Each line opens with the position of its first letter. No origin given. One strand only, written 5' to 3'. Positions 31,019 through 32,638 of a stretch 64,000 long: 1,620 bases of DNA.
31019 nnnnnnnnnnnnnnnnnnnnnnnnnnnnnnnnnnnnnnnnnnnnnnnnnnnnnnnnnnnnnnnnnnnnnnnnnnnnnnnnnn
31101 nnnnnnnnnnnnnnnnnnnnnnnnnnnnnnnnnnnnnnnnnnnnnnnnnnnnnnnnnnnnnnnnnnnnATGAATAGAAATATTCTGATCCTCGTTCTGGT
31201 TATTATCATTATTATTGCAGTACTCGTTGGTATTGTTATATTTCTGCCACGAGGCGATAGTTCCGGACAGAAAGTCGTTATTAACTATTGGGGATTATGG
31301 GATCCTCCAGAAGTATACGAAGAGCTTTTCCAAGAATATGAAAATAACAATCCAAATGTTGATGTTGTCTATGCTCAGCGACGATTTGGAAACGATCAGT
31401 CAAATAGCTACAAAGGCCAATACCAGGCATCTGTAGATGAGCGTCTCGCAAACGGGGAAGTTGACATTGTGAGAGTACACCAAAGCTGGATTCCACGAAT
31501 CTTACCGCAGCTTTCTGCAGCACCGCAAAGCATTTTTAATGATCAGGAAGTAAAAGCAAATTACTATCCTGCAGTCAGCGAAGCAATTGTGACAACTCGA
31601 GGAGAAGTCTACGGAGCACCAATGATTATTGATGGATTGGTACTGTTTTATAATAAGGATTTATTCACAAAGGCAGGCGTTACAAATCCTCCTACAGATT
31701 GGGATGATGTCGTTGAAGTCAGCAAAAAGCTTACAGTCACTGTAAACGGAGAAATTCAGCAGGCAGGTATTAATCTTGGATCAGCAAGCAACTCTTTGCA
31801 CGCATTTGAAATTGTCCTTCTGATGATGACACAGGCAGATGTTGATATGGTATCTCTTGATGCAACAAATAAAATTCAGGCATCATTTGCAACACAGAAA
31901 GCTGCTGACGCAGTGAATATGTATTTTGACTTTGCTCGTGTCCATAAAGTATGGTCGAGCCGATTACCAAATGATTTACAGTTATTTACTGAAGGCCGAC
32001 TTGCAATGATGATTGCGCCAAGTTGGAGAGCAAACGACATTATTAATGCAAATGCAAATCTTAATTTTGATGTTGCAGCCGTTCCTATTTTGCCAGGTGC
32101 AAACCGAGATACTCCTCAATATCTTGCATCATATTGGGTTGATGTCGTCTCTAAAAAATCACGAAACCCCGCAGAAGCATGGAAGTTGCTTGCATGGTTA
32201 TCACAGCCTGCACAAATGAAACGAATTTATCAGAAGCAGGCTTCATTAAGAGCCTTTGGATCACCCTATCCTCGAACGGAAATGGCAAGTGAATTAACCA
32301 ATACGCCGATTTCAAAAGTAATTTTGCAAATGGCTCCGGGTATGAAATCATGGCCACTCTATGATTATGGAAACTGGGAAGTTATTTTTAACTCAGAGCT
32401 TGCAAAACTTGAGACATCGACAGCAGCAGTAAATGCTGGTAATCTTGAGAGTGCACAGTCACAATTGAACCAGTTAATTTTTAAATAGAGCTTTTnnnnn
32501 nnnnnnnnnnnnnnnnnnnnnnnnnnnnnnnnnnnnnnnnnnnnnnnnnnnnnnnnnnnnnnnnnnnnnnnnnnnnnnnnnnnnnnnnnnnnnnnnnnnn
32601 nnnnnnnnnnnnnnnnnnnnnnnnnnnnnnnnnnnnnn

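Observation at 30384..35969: Sortase / SBP-like / giant cadherin-like surface-protein operon with a non-canonical substrate architecture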

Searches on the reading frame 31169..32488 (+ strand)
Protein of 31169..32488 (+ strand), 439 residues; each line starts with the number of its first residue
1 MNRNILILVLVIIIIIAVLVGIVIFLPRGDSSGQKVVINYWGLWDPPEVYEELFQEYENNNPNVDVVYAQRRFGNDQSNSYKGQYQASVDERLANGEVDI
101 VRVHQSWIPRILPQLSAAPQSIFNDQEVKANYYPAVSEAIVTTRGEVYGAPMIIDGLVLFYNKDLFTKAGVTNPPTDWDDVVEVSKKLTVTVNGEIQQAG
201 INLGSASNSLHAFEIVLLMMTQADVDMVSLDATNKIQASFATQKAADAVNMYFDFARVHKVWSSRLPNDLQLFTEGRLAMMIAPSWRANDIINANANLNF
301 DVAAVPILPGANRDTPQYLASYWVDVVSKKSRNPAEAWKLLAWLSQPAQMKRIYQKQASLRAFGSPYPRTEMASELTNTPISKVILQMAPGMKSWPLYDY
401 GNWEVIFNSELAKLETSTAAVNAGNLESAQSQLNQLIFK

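Call 3: search_protein_families(library=pfam, proteins=[window:31169-32488:+], max_evalue=0.1)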
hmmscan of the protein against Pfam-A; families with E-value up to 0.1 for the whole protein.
window:31169-32488:+ (439 aa): 3 families
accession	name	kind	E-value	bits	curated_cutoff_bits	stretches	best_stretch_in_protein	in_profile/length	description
PF01547.30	SBP_bac_1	-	3.9e-27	96.5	26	1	48-351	6-307/307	Bacterial extracellular solute-binding protein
PF13416.11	SBP_bac_8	-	3.6e-26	93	27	1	53-357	2-256/279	Bacterial extracellular solute-binding protein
PF20622.4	Big_15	-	0.04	14.2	27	0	123-169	11-57/82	Bacterial Ig domain (Big_16)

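Call 4: search_protein_families(library=ncbifam, proteins=[window:31169-32488:+], max_evalue=0.1)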
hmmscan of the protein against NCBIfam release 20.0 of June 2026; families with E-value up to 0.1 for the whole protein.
window:31169-32488:+ (439 aa): 4 families
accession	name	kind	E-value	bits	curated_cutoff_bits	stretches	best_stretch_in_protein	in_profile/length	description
NF007011.0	PRK09474.1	equivalog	6.9e-09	35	291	1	122-312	105-280/396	maltose/maltodextrin ABC transporter substrate-binding protein MalE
NF053763.1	ABCarbgalBndGanS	equivalog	1.7e-08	33.6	700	1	125-189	117-177/420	galactooligosaccharide ABC transporter substrate-binding protein GanS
NF008211.0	PRK10974.1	equivalog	2.4e-07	29.7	411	1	130-364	120-353/439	sn-glycerol-3-phosphate ABC transporter substrate-binding protein UgpB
TIGR03850.1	bind_CPR_0540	equivalog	3.4e-05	22.6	299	1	144-188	148-191/437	carbohydrate ABC transporter substrate-binding protein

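Call 8: find_homologous_proteins(query=window:31169-32488:+)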
Query window:31169-32488:+ (439 aa): 172 proteins with E <= 0.001 among 5003 candidates; the best 120 are listed.
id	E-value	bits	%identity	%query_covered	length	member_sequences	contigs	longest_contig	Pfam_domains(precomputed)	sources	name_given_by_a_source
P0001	5.1e-242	821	80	100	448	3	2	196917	PF13416.12,PF01547.31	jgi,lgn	jgi:ABC-type glycerol-3-phosphate transport system substrate-binding protein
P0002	1.2e-176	606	62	92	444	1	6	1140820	PF13416.12,PF01547.31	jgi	jgi:ABC-type glycerol-3-phosphate transport system substrate-binding protein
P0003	1.2e-161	556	58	95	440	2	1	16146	PF13416.12,PF01547.31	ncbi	-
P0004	3.7e-158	545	54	100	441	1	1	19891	PF13416.12,PF01547.31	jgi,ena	-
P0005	3.1e-157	542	56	96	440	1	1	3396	PF13416.12,PF01547.31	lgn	-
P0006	9.5e-139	481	51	94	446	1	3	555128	PF13416.12,PF01547.31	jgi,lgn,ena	-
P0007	1.0e-136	474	51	100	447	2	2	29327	PF13416.12,PF01547.31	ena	-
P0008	1.3e-136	474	52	94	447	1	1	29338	PF13416.12,PF01547.31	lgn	-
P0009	1.2e-135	471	51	96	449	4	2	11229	PF13416.12,PF01547.31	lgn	-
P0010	4.9e-135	469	51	93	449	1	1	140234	PF13416.12,PF01547.31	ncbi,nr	ncbi:extracellular solute-binding protein [bacterium]|nr:extracellular solute-binding protein [bacte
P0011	7.2e-135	468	51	92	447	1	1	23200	PF13416.12,PF01547.31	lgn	-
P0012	3.5e-133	463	49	100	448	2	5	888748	PF13416.12,PF01547.31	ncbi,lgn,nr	ncbi:MAG: extracellular solute-binding protein [Candidatus Dojkabacteria bacterium]|nr:MAG: extracel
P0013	1.8e-132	460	47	100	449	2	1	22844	PF13416.12,PF01547.31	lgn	-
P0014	2.4e-132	460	51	93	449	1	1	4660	PF13416.12,PF01547.31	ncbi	-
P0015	2.7e-131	456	48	100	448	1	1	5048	PF13416.12,PF01547.31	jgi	jgi:ABC-type glycerol-3-phosphate transport system substrate-binding protein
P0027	2.9e-87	311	37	98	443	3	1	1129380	PF13416.12,PF01547.31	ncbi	-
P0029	1.3e-66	243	34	90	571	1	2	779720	PF13416.12,PF01547.31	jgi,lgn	jgi:multiple sugar transport system substrate-binding protein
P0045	1.6e-41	161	30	85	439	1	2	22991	PF13416.12,PF01547.31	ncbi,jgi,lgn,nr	ncbi:MAG: extracellular solute-binding protein [Parcubacteria group bacterium]|nr:extracellular solu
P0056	2.0e-35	141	26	90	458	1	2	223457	PF13416.12,PF01547.31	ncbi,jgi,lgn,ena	ncbi:MAG: extracellular solute-binding protein [Patescibacteria group bacterium]|jgi:multiple sugar 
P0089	1.1e-17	82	27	74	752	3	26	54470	PF13416.12,PF00528.28,PF01547.31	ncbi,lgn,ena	-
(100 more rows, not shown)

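Call 10: find_encoding_contigs(protein=P0012, flank=10000, max_places=2)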
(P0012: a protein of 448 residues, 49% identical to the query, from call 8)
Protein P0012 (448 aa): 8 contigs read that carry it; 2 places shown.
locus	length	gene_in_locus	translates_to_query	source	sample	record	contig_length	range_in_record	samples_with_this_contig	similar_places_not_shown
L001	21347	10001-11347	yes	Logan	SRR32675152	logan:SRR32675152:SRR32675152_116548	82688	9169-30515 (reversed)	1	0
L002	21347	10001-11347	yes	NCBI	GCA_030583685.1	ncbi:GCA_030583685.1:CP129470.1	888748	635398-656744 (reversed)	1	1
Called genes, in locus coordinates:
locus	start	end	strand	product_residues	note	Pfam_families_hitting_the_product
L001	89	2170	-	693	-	PF01138:RNase_PH, PF03726:PNPase, PF01138:RNase_PH, PF00013:KH_1, PF00575:S1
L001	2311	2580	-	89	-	PF00312:Ribosomal_S15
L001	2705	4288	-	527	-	-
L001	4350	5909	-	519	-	PF00009:GTP_EFTU, PF00071:Ras (weak), PF01926:MMR_HSR1, PF02421:FeoB_N (faint), PF22042:EF-G_D2, PF11987:IF-2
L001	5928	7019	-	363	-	PF08529:NusA_N, PF13184:KH_NusA_1st, PF26594:KH_NusA_2nd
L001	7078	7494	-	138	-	-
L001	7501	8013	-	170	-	-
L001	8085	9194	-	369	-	PF00226:DnaJ, PF01556:DnaJ_C, PF00684:DnaJ_CXXCXGXG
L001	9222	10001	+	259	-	PF04203:Sortase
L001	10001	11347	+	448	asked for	PF01547:SBP_bac_1, PF13416:SBP_bac_8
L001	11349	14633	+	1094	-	PF17957:Big_7 (faint)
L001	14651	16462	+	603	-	PF01411:tRNA-synt_2c, PF07973:tRNA_SAD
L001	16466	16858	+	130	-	PF03652:RuvX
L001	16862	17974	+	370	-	PF02618:YceG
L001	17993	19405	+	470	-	PF03816:LytR_cpsA_psr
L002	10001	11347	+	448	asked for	PF01547:SBP_bac_1, PF13416:SBP_bac_8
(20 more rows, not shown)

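Call 11: find_encoding_contigs(protein=P0002, flank=10000, max_places=2)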
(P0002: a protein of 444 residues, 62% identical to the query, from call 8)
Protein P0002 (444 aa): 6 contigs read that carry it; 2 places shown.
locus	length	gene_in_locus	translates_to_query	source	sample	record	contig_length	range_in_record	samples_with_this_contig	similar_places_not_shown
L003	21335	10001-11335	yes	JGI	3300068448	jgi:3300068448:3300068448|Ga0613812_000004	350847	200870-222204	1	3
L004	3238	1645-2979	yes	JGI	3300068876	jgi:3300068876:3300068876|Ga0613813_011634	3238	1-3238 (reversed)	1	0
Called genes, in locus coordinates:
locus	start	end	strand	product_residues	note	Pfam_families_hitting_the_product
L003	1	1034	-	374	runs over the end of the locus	PF00004:AAA, PF07724:AAA_2, PF07728:AAA_5, PF22667:Lon_lid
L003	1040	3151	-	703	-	PF01138:RNase_PH, PF03725:RNase_PH_C (faint), PF03726:PNPase, PF01138:RNase_PH, PF00013:KH_1, PF00575:S1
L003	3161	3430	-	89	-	PF00312:Ribosomal_S15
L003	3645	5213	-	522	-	-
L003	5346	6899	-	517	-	PF00009:GTP_EFTU, PF00071:Ras, PF00350:Dynamin_N (faint), PF01926:MMR_HSR1, PF02421:FeoB_N (faint), PF10662:PduV-EutP (weak), PF22042:EF-G_D2, PF11987:IF-2, +1 more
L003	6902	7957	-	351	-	PF08529:NusA_N, PF13184:KH_NusA_1st, PF26594:KH_NusA_2nd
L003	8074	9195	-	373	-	PF00226:DnaJ, PF01556:DnaJ_C, PF27659:CHP02642 (faint), PF00684:DnaJ_CXXCXGXG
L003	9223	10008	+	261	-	PF04203:Sortase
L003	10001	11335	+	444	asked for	PF01547:SBP_bac_1, PF13416:SBP_bac_8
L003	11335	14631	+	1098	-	-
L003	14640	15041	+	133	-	PF03652:RuvX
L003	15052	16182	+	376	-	PF02618:YceG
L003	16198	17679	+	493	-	PF03816:LytR_cpsA_psr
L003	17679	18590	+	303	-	PF21694:DNA_pol3_delta_C (weak)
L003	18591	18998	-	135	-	-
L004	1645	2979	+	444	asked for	PF01547:SBP_bac_1, PF13416:SBP_bac_8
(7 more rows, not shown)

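Call 12: find_encoding_contigs(protein=P0027, flank=10000, max_places=1)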
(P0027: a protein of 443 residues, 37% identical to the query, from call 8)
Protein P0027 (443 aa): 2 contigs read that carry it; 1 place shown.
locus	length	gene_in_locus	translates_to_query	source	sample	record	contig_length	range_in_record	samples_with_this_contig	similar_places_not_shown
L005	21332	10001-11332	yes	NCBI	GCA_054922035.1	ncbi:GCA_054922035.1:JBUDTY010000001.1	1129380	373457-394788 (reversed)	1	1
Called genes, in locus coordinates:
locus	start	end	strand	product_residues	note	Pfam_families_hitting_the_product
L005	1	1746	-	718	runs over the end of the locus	PF01138:RNase_PH, PF03726:PNPase, PF01138:RNase_PH, PF00013:KH_1, PF00575:S1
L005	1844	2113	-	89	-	PF00312:Ribosomal_S15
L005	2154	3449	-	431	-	-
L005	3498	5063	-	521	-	PF00009:GTP_EFTU, PF00071:Ras (faint), PF01926:MMR_HSR1, PF02421:FeoB_N (weak), PF08477:Roc (faint), PF22042:EF-G_D2 (faint), PF11987:IF-2, PF14578:GTP_EFTU_D4 (faint)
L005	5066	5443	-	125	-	PF04296:YlxR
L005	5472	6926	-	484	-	PF08529:NusA_N, PF13184:KH_NusA_1st, PF26594:KH_NusA_2nd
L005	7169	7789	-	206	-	-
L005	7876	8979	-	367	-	PF00226:DnaJ, PF01556:DnaJ_C, PF00684:DnaJ_CXXCXGXG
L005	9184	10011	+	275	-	PF04203:Sortase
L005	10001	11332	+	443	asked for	PF01547:SBP_bac_1, PF13416:SBP_bac_8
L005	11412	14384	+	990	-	PF17957:Big_7 (faint)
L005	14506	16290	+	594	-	PF01411:tRNA-synt_2c, PF07973:tRNA_SAD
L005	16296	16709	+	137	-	PF03652:RuvX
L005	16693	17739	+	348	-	PF02618:YceG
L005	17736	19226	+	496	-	PF03816:LytR_cpsA_psr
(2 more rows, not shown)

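Call 13: find_encoding_contigs(protein=P0029, flank=10000, max_places=1)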
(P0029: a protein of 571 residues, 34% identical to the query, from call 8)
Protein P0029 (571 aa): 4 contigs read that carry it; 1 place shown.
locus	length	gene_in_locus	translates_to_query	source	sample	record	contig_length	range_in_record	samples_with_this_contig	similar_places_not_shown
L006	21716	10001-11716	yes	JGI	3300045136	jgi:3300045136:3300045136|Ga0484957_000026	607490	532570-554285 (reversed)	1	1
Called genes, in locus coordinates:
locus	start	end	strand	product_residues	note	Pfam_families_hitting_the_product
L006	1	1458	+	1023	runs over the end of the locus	PF13196:DUF4012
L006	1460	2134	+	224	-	PF01386:Ribosomal_L25p, PF14693:Ribosomal_TL5_C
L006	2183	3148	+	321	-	-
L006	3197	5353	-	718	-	PF00133:tRNA-synt_1, PF09334:tRNA-synt_1g, PF13603:tRNA-synt_1_2, PF09334:tRNA-synt_1g (weak), PF08264:Anticodon_1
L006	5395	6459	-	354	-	PF00814:TsaD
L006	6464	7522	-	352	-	PF01300:Sua5_yciO_yrdC, PF02367:TsaE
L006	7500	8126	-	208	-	PF09335:VTT_dom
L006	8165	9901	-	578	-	PF12229:PG_binding_4, PF04294:VanW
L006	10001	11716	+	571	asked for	PF01547:SBP_bac_1, PF13416:SBP_bac_8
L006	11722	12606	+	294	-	-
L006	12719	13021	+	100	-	PF00166:Cpn10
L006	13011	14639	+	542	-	PF00118:Cpn60_TCP1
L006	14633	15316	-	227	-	PF01551:Peptidase_M23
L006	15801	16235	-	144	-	PF00011:HSP20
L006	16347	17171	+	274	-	PF08308:PEGA, PF08239:SH3_3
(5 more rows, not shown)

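Call 14: find_encoding_contigs(protein=P0045, flank=10000, max_places=1)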
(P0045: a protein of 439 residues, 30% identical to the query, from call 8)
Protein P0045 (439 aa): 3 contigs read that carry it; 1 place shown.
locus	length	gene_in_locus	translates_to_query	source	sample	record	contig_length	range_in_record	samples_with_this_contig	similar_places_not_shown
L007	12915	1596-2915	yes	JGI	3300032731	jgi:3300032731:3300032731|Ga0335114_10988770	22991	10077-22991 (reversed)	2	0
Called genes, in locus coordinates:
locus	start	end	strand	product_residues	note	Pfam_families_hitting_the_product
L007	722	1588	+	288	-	PF00483:NTP_transferase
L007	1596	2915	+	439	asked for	PF01547:SBP_bac_1, PF13416:SBP_bac_8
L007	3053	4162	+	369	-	PF18895:T4SS_pilin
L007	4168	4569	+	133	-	PF18895:T4SS_pilin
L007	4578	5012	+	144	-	PF18895:T4SS_pilin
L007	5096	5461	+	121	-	PF18895:T4SS_pilin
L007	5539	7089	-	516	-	-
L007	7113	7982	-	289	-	PF00892:EamA, PF06800:Sugar_transport (weak), PF00892:EamA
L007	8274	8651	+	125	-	PF01687:Flavokinase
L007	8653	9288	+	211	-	PF00677:Lum_binding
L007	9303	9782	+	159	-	PF00885:DMRL_synthase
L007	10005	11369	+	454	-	-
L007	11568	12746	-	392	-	PF01855:POR_N, PF17147:PFOR_II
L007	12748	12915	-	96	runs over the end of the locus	PF13187:Fer4_9 (faint), PF12838:Fer4_7 (faint), PF12797:Fer4_2 (faint), PF13237:Fer4_10 (weak), PF14697:Fer4_21, PF00037:Fer4 (weak), PF12837:Fer4_6 (weak)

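Call 15: find_encoding_contigs(protein=P0056, flank=10000, max_places=1)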
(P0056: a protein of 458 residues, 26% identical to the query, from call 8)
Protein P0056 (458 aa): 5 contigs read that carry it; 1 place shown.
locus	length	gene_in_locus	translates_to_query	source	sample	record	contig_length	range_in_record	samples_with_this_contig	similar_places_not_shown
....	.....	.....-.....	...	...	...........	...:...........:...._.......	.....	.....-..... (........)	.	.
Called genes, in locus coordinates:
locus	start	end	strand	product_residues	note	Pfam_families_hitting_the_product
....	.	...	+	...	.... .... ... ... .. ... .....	-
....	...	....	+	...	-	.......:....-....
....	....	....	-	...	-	-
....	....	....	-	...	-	-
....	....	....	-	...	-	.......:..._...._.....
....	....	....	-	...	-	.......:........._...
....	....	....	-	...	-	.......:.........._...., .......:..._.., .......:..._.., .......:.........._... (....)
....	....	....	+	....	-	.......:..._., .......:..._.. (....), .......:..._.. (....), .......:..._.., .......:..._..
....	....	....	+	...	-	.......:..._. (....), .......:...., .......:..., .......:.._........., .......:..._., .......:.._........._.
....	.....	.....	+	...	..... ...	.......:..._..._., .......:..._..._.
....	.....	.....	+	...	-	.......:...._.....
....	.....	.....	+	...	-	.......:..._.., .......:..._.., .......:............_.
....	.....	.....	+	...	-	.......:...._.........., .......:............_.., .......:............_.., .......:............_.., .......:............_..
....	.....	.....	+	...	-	-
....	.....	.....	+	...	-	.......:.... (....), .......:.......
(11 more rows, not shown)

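Call 26: find_related_loci(query=A3, collection=genome_contigs, flank=8000)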
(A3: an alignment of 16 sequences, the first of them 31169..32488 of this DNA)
Query A3 (439 aa) in genome_contigs; peptide patterns used: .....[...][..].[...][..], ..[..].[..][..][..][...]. (x = any residue, [..] = any of these).
109 stretches matched a pattern; 55 encode a relative of the query (tblastn E <= 1e-3); 54 distinct loci.
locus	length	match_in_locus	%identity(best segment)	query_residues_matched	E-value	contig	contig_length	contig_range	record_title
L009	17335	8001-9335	49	2-439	6e-138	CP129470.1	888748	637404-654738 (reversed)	MAG: Candidatus Dojkabacteria bacterium isolate cMAG.26 chromosome, complete genome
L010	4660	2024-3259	51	31-439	1e-136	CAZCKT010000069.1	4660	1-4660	MAG TPA_asm: uncultured Candidatus Saccharibacteria bacterium isolate SRP298887_co1_119 genome assembly, contig: NODE_24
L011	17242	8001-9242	50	36-439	3e-133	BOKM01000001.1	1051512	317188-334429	Patescibacteria group bacterium BroJett019 DNA, sequence1, whole genome shotgun sequence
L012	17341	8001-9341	47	1-439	4e-133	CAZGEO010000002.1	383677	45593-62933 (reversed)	MAG TPA_asm: uncultured Candidatus Saccharibacteria bacterium isolate binchicken_co37_83 genome assembly, contig: NODE_4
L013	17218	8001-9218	46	36-438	3e-125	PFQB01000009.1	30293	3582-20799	MAG: Candidatus Dojkabacteria bacterium CG_4_10_14_0_2_um_filter_Dojkabacteria_WS6_41_15 isolate CG_4_10_14_0_2_um_filte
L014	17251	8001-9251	40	1-421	5e-105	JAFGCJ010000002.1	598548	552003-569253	MAG: Candidatus Dojkabacteria bacterium isolate Zod_Metabat.1102 k87_2421817, whole genome shotgun sequence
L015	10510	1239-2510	38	3-435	8e-97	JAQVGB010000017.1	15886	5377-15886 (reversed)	MAG: Candidatus Dojkabacteria bacterium isolate STE_172 NODE_8557_length_15886_cov_4.003807_Sandtown_E, whole genome sho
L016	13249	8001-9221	39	21-434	2e-94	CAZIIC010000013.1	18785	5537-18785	MAG TPA_asm: uncultured Candidatus Saccharibacteria bacterium isolate SRP219642_co6_135 genome assembly, contig: NODE_24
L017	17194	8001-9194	40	1-401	2e-90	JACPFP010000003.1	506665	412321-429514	MAG: Candidatus Dojkabacteria bacterium isolate NC_groundwater_364_Ag_B-0.1um_38_12 GD18-4_B1_scaffold_1074990, whole ge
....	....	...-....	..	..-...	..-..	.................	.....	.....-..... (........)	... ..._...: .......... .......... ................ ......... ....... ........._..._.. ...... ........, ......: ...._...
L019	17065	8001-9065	41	38-399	7e-89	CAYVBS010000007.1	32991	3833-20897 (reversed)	MAG TPA_asm: uncultured Candidatus Saccharibacteria bacterium isolate SRP144015_co1_116 genome assembly, contig: NODE_69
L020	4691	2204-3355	37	2-395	1e-88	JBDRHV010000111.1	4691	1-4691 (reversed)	MAG: bacterium isolate MEGAHIT-group-1.550 k141_13829598, whole genome shotgun sequence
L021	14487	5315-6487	38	40-435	1e-87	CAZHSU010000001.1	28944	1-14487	MAG TPA_asm: uncultured Candidatus Saccharibacteria bacterium isolate SRP294416_co1_380 genome assembly, contig: NODE_28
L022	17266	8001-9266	36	5-433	1e-86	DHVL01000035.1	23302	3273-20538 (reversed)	MAG TPA_asm: Candidatus Dojkabacteria bacterium UBA5209 UBA5209_contig_22794, whole genome shotgun sequence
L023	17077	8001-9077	40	35-401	8e-85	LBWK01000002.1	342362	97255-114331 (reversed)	MAG: candidate division WS6 bacterium GW2011_GWF2_39_15 UT34_C0002, whole genome shotgun sequence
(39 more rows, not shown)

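Call 45: search_solved_structures(query=A3, max_evalue=0.001)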
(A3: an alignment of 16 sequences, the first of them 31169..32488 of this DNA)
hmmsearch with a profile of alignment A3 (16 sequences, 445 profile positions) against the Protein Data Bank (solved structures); distinct sequences matched with E-value up to 0.001: 497 (the best 60 are shown).
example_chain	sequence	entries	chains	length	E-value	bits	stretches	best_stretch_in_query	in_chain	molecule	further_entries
4r9f_A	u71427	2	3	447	4.7e-30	108.1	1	8-439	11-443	MBP1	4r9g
9xor_A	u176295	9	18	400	2e-19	73.1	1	141-434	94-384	maltose-binding protein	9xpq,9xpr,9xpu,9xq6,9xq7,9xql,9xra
3k01_A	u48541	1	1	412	2e-18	69.8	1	49-197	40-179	Acarbose/maltose binding protein GacH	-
3jzj_A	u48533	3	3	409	2e-18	69.7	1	49-197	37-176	Acarbose/maltose binding protein GacH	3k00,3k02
8art_A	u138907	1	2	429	7.8e-18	67.8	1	30-192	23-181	Putative secreted maltose-binding protein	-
4qrz_A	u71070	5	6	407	6.8e-17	64.7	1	36-353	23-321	ABC-TYPE SUGAR TRANSPORTER | ABC transporter, substrate binding protein (Sugar)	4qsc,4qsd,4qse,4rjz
5ci5_A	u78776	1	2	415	9.4e-17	64.2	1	142-351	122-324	Extracellular solute-binding protein family 1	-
7nbz_A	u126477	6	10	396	5.4e-15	58.4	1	49-356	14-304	Sulfoquinovosyl binding protein | Sulfoquinovosyl glycerol-binding protein SmoF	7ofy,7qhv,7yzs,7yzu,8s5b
3uor_A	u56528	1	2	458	8e-15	57.9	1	32-192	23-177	ABC transporter sugar binding protein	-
6rjy_A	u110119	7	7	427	9.3e-14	54.4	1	147-358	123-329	Arabino-oligosaccharids-binding protein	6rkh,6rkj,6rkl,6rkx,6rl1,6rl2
4rk2_A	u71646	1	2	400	3.3e-13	52.5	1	44-193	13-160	Putative sugar ABC transporter, substrate-binding protein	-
1eu8_A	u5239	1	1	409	1e-12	50.9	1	44-195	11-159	TREHALOSE/MALTOSE BINDING PROTEIN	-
4g68_B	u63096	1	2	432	1.2e-11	47.4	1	28-354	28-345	ABC transporter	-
5tu0_A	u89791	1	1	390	1.2e-11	47.3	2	140-173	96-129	Lmo2125 protein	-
2xd2_A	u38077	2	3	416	1.3e-11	47.3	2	276-367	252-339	MALTOSE/MALTODEXTRIN-BINDING PROTEIN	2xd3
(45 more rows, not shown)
